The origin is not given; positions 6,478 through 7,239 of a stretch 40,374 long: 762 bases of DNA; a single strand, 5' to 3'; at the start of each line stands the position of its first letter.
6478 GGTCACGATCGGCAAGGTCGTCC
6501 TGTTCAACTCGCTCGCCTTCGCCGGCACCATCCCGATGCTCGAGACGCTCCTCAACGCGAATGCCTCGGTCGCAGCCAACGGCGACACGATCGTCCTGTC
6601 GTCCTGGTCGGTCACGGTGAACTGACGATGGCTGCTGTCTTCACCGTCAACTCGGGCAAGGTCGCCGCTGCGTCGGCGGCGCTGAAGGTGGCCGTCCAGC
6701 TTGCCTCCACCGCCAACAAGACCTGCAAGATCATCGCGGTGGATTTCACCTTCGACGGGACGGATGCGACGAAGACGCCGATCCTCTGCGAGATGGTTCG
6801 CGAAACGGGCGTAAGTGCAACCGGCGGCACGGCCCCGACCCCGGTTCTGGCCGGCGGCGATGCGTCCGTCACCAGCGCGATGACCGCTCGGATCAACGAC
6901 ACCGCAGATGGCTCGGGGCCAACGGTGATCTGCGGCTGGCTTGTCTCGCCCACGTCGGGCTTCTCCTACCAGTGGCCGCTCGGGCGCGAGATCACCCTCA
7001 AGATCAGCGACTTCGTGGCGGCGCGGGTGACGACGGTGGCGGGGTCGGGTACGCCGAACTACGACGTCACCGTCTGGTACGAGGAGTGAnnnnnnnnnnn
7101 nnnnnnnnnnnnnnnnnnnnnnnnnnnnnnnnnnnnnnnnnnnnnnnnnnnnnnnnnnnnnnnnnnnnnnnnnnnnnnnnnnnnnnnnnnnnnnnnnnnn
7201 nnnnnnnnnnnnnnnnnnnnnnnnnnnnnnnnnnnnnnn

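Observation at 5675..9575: Four-gene insertion between portal-MuF and the prohead protease, where head modules are normally contiguous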

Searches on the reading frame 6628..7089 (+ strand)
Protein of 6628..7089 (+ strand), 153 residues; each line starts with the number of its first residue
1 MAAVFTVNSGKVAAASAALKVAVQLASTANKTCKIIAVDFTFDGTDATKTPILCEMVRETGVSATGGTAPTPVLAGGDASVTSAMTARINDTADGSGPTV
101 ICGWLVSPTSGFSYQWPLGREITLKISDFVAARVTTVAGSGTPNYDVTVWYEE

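Call 5: search_protein_families(library=pfam, proteins=[window:6628-7089:+], max_evalue=0.1)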
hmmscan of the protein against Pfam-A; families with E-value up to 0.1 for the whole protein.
window:6628-7089:+ (153 aa): 1 family
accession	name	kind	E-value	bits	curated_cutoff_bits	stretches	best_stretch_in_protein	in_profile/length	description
PF09383.16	NIL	-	0.038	14.3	24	0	38-64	3-28/73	NIL domain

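Call 6: search_protein_families(library=phrogs, proteins=[window:6628-7089:+], max_evalue=0.1)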
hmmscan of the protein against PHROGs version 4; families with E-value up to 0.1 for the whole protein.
window:6628-7089:+ (153 aa): 1 family
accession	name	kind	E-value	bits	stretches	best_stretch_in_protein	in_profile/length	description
phrog_15334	-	unknown function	0.037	14.3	1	13-141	179-309/323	-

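Call 7: search_protein_families(library=ncbifam, proteins=[window:6628-7089:+], max_evalue=1)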
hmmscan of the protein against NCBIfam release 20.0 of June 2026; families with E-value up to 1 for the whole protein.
window:6628-7089:+ (153 aa): 1 family
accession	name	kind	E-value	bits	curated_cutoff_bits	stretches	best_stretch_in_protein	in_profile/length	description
NF008561.0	PRK11507.1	equivalog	0.099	12.6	95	0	15-39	33-57/70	ribosome-associated protein YbcJ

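Call 19: search_solved_structures(query=window:6628-7089:+, max_evalue=10)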
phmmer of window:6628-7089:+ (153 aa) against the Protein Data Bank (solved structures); distinct sequences matched with E-value up to 10: 2.
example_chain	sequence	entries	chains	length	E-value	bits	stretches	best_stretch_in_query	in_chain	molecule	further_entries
2ogj_A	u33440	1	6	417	0.3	14.4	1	49-142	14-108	Dihydroorotase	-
1v7v_A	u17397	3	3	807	0.53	13.6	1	35-105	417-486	chitobiose phosphorylase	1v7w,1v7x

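Call 23: find_related_loci(query=window:6628-7089:+, collection=viral_contigs, flank=10000)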
Query window:6628-7089:+ (153 aa) in viral_contigs; peptide patterns used: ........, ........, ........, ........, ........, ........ (x = any residue, [..] = any of these).
30 stretches matched a pattern; 1 encode a relative of the query (tblastn E <= 1e-3); 1 distinct loci.
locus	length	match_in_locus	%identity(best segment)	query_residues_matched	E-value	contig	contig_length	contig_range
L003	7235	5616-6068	93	1-151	8e-85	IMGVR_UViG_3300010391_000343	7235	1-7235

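Call 24: find_homologous_proteins(query=window:6628-7089:+, max_evalue=0.001)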
Query window:6628-7089:+ (153 aa): 70 proteins with E <= 0.001 among 158 candidates.
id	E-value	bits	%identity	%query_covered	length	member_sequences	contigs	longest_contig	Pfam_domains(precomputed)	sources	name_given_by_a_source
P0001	1.1e-86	306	93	100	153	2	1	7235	-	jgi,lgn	-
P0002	1.3e-79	283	86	99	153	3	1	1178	-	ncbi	-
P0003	2.4e-79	282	85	100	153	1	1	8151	-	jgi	-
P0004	1.1e-76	274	84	100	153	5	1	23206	-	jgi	jgi:hypothetical protein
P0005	2.6e-75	269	84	100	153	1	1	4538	-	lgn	-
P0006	3.7e-73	262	80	100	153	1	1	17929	-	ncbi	-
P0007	3.8e-73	262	82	100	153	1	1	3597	-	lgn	-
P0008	2.5e-72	260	81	100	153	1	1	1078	-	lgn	-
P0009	2.8e-72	259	86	95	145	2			-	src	-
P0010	1.3e-71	257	80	100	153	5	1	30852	-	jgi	jgi:hypothetical protein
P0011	8.6e-71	255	79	100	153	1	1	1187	-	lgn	-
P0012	5.4e-70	252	77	100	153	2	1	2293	-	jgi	jgi:hypothetical protein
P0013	4.5e-69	249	78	100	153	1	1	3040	-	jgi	jgi:hypothetical protein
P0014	6.8e-69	248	78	100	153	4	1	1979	-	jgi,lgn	-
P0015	3.5e-68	246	76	100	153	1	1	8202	-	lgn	-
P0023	3.2e-64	233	75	100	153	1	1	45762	-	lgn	-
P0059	1.6e-30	124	48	100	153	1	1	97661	-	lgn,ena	-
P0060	1.6e-29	121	50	97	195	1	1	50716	-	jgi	jgi:hypothetical protein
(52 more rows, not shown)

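Call 25: find_encoding_contigs(protein=P0059, flank=10000, max_places=2)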
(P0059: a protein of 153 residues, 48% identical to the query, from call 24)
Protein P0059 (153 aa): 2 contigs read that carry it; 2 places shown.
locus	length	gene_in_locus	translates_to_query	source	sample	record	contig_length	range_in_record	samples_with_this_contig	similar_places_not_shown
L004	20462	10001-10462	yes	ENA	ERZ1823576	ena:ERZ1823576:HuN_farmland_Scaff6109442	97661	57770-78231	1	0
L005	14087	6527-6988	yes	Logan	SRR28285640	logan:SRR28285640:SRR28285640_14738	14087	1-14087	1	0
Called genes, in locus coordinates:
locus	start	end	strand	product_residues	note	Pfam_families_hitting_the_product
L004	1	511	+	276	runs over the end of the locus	-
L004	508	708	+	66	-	-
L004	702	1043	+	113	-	-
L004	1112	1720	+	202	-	-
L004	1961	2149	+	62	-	-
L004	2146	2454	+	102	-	-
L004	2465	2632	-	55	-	-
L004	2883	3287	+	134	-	-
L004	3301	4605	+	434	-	PF01139:RtcB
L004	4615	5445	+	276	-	-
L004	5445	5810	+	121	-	-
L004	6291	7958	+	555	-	-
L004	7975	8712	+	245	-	-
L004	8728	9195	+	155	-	-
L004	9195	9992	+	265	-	-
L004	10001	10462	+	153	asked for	-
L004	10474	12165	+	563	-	-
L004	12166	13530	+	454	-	-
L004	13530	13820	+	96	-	-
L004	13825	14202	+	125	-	-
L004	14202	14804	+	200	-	-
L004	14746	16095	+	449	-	PF00270:DEAD (weak)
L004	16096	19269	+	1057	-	PF04860:Phage_portal, PF00293:NUDIX, PF04233:Phage_Mu_F (weak)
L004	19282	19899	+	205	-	PF14550:Peptidase_S78_2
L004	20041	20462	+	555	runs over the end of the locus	-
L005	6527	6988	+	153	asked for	-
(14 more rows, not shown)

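Call 26: find_encoding_contigs(protein=P0060, flank=10000, max_places=2)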
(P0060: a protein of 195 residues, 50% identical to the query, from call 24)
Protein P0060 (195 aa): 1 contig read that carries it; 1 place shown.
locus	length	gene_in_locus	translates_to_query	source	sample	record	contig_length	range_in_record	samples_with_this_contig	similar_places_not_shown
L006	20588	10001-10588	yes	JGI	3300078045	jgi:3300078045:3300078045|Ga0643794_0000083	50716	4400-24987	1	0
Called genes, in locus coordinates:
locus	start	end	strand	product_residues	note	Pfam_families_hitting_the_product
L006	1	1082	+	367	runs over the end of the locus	-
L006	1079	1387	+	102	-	-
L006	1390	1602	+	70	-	-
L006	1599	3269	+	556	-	PF07230:Portal_T4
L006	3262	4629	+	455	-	-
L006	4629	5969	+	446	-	PF07068:Gp23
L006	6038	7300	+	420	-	PF20706:GT4-conflict, PF00534:Glycos_transf_1, PF13692:Glyco_trans_1_4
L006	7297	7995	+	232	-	-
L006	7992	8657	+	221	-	PF05050:Methyltransf_21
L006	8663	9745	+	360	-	-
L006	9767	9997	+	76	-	-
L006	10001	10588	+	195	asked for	-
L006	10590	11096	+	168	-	-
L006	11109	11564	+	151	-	-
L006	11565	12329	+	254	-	-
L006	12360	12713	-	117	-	-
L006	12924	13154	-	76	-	-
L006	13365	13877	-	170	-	-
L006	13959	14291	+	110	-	-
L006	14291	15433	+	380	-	PF01041:DegT_DnrJ_EryC1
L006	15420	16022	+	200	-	-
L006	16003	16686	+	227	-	PF00583:Acetyltransf_1 (weak)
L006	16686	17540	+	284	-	-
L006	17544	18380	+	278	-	-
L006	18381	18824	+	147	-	-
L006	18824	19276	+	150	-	-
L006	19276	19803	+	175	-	-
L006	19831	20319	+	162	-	-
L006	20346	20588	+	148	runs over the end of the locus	PF02945:Endonuclease_7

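Call 27: find_encoding_contigs(protein=P0023, flank=10000, max_places=2)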
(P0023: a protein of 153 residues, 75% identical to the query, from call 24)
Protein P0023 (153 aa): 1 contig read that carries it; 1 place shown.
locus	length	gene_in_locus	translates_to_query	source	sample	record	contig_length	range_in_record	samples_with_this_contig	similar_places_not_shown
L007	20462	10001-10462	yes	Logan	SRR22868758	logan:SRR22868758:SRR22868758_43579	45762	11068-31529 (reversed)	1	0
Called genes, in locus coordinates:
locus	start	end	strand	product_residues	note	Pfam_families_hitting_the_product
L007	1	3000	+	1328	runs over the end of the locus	PF10145:PhageMin_Tail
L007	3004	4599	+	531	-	PF24517:CBM96 (faint), PF25788:Ig_Rha78A_N (weak)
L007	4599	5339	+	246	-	PF16466:DUF5047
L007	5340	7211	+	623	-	-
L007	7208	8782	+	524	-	-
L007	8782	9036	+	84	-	-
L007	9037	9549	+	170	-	-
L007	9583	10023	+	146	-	-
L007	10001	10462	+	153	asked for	-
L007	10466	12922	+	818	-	PF13385:Laminin_G_3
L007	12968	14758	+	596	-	-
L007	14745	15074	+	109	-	-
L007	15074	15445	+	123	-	-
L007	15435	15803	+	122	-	-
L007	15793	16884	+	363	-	-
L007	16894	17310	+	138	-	PF09682:Phage_holin_6_1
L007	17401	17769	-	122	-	PF18909:dGTP_diPhyd_N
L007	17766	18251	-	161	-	-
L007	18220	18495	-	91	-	-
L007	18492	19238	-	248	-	PF00535:Glycos_transf_2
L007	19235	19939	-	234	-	-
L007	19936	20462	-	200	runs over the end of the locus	PF00535:Glycos_transf_2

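Call 40: predict_structure(alignment_id=A1)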
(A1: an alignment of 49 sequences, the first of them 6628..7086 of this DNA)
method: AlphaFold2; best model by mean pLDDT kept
length: 153 residues; sequences in the alignment: 49
mean_pLDDT: 93.8   pTM: 0.88
mean pLDDT of the five models: 93.8, 93.8, 93.7, 92.8, 91.9
residues with pLDDT >= 90: 132; 70-90: 20; 50-70: 1; < 50: 0
segments of 3 or more residues with pLDDT < 50: none
pLDDT, mean of each block of 10 residues (from residue 1): 92 94 95 97 84 96 90 93 95 95 95 96 96 93 95 95
secondary structure, 60 per line:
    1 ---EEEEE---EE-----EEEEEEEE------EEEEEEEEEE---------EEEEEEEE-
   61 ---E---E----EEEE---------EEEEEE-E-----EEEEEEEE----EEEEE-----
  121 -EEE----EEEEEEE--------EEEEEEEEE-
elements in order: E4-8 E19-26 E33-42 E52-59 E73-76 E86-91 E99-106 E111-115 E122-124 E129-135 E144-152

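Call 44: fold_search(model_id=the predicted structure, library=pdb)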
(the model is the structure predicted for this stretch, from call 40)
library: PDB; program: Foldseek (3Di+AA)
matches with E <= 10: 1634; with E <= 0.001: 0
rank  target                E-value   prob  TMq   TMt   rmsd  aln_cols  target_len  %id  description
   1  1aly                  3.3e-03  0.82  0.25  0.26  14.2       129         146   13  CRYSTAL STRUCTURE OF HUMAN CD40 LIGAND (released 1997-09-17)
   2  3ide_A                6.2e-03  0.30  0.24  0.11  20.9       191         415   12  Structure of IPNV subviral particle (released 2009-12-29)
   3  3ide_B                6.2e-03  0.30  0.24  0.11  20.9       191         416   12  Structure of IPNV subviral particle (released 2009-12-29)
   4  6dzu_A1               9.1e-03  0.66  0.26  0.24  11.1       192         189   10  Mechanism of cellular recognition by PCV2 (released 2018-12-26)
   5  1wcd                  1.0e-02  0.20  0.22  0.10  23.1       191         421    6  Crystal structure of IBDV T1 virus-like particle reveals a missing link in icosahedral viruses evolution (released 2005-04-05)
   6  1wce_A                1.0e-02  0.11  0.17  0.08  23.3       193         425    6  Crystal structure of the T13 IBDV viral particle reveals a missing link in icosahedral viruses evolution (released 2005-04-06)
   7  1wce_G                1.1e-02  0.10  0.17  0.08  23.3       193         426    6  Crystal structure of the T13 IBDV viral particle reveals a missing link in icosahedral viruses evolution (released 2005-04-06)
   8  1wce_E                1.1e-02  0.10  0.17  0.08  23.3       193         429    6  Crystal structure of the T13 IBDV viral particle reveals a missing link in icosahedral viruses evolution (released 2005-04-06)
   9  1wce_F                1.1e-02  0.10  0.17  0.08  23.3       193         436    6  Crystal structure of the T13 IBDV viral particle reveals a missing link in icosahedral viruses evolution (released 2005-04-06)
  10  7vrn_B                1.3e-02  0.28  0.26  0.11  23.7       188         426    6  Structure of infectious bursal disease virus Gt strain (released 2022-03-30)
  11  6s44                  1.3e-02  0.21  0.21  0.22  15.7       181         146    8  Faba bean necrotic stunt virus (FBNSV) (released 2020-07-15)
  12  6l62_A                1.6e-02  0.51  0.26  0.22  11.4       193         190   11  Neutralization mechanism of a monoclonal antibody targeting a porcine circovirus type 2 Cap protein conformational epi (released 2020-02-12)
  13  8ke9_A                1.6e-02  0.47  0.28  0.22  12.3       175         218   10  The CBD domain of cyanophage A-1(L) short tail fiber (released 2024-04-10)
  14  1nov_A                1.7e-02  0.51  0.29  0.18  15.0       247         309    9  NODAMURA VIRUS (released 1998-01-14)
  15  2gsy_E                1.7e-02  0.14  0.20  0.09  23.3       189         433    6  The 2.6A structure of Infectious Bursal Virus Derived T=1 Particles (released 2006-07-18)
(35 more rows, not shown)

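Call 48: search_dna_similar(query=window:6628-7086:+, collection=phages, mode=protein, max_rows=30, max_evalue=0.01)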
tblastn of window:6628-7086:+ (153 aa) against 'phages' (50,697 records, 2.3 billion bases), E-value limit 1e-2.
No match.

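Call 75: search_protein_families(library=phrogs, proteins=[L003:5186-5611:+, L003:6074-6808:+, L007:9583-10023:+, L007:9037-9549:+, L007:10466-12922:+, L004:9195-9992:+, L004:10474-12165:+, L006:10590-11096:+, L006:11109-11564:+, L006:11565-12329:+], max_evalue=0.01)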
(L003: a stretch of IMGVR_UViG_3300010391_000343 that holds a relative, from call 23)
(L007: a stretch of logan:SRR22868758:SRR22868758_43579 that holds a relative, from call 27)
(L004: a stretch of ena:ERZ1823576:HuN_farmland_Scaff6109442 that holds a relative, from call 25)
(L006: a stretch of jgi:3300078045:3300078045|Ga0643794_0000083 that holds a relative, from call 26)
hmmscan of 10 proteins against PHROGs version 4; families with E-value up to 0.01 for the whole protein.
L003:5186-5611:+ (141 aa): 1 family
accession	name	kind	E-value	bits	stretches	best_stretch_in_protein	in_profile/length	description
phrog_644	-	unknown function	2.4e-23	83.9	1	1-140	1-141/174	-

L003:6074-6808:+ (244 aa): 0 families

L007:9583-10023:+ (146 aa): 0 families

L007:9037-9549:+ (170 aa): 0 families

L007:10466-12922:+ (818 aa): 1 family
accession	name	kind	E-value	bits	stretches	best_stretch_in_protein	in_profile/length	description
phrog_8510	-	head and packaging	1.1e-11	44.2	1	358-629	647-902/1348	virion structural protein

L004:9195-9992:+ (265 aa): 0 families

L004:10474-12165:+ (563 aa): 0 families

L006:10590-11096:+ (168 aa): 1 family
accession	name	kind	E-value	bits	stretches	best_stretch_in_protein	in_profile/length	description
phrog_33419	-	unknown function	0.0012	20.4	0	100-165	30-93/101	-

L006:11109-11564:+ (151 aa): 0 families

L006:11565-12329:+ (254 aa): 0 families

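Call 90: search_protein_families(library=pfam, alignment_id=A5, max_evalue=0.001)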
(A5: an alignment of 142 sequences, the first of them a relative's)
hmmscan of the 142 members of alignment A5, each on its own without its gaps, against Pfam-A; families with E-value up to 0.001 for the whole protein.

A. member 1, L006:3247-4626:+ (460 aa): 0 families

B. families by the number of members that match (of 142 scanned): 65 families (the first 25 are shown)
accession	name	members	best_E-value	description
PF04860.17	Phage_portal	8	9.7e-97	Phage portal protein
PF05065.19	Phage_capsid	6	3.5e-68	Phage capsid family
PF04586.22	Peptidase_S78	6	7.1e-41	Caudovirus prohead serine protease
PF21722.4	Gly_rich_2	4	7.6e-09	Glycine-rich domain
PF00535.33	Glycos_transf_2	3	7.4e-22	Glycosyl transferase family 2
PF00534.26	Glycos_transf_1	2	1.2e-12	Glycosyl transferases group 1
PF13692.12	Glyco_trans_1_4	2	5e-10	Glycosyl transferases group 1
PF13649.12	Methyltransf_25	2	2e-08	Methyltransferase domain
PF13489.12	Methyltransf_23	2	2.7e-08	Methyltransferase domain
PF01041.23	DegT_DnrJ_EryC1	1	3.1e-73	DegT/DnrJ/EryC1/StrS aminotransferase family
PF01370.27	Epimerase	1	1.7e-40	NAD dependent epimerase/dehydratase family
PF01145.31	Band_7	1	2.1e-32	SPFH domain / Band 7 family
PF03864.22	Phage_cap_E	1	5e-29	Phage major capsid protein E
PF16363.11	GDP_Man_Dehyd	1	4.3e-26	GDP-mannose 4,6 dehydratase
PF02511.20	Thy1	1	8.2e-26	Thymidylate synthase complementing protein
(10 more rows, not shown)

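Call 102: search_protein_families(library=pfam, proteins=[L003:6074-6805:+], max_evalue=0.01)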
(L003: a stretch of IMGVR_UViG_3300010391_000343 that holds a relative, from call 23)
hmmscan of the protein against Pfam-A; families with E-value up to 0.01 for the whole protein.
L003:6074-6805:+ (244 aa): 0 families
